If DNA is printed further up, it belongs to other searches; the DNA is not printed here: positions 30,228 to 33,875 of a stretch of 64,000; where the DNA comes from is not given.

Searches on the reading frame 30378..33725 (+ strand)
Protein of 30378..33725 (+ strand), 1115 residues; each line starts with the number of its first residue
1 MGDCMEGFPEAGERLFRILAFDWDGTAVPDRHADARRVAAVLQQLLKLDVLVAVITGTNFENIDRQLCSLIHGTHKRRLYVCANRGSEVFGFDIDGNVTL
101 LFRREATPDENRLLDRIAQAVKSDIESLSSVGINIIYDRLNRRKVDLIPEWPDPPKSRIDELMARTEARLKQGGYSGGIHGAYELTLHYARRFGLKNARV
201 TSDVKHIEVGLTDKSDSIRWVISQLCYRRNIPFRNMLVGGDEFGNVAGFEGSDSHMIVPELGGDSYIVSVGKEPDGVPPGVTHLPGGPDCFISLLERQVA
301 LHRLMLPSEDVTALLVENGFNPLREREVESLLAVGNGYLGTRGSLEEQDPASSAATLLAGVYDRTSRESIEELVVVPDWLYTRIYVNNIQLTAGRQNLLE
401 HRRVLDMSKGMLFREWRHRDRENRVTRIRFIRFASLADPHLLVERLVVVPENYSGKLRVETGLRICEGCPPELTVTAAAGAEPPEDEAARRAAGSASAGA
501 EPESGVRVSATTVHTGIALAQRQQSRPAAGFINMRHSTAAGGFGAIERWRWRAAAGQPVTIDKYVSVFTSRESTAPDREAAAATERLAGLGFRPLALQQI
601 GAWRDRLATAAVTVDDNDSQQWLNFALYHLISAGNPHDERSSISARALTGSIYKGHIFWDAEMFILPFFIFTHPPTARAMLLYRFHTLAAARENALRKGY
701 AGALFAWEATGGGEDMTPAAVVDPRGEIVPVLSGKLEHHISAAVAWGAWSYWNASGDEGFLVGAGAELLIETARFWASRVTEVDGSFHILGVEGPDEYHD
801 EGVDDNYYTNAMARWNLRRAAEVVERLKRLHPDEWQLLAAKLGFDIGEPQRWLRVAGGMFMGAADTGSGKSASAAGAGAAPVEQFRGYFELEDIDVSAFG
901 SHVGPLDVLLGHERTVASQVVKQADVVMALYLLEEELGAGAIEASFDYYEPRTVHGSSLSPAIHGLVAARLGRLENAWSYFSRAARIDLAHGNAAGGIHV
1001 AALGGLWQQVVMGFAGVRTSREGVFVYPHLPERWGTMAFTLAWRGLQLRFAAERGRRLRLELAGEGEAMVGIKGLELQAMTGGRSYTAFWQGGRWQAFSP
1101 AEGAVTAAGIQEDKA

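Call 12: search_protein_families(library=pfam, proteins=[window:30378-33725:+])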
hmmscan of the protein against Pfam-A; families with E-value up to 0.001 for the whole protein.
window:30378-33725:+ (1115 aa): 3 families
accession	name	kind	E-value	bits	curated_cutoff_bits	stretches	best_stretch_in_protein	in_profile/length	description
PF03632.21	Glyco_hydro_65m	-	4.3e-105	352.2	27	1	625-1008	2-371/371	Glycosyl hydrolase family 65 central catalytic domain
PF03636.21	Glyco_hydro_65N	-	1.3e-48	166.2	26.6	1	317-571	2-233/233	Glycosyl hydrolase family 65, N-terminal domain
PF03633.20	Glyco_hydro_65C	-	7.9e-05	22.8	22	1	1018-1065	2-49/62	Glycosyl hydrolase family 65, C-terminal domain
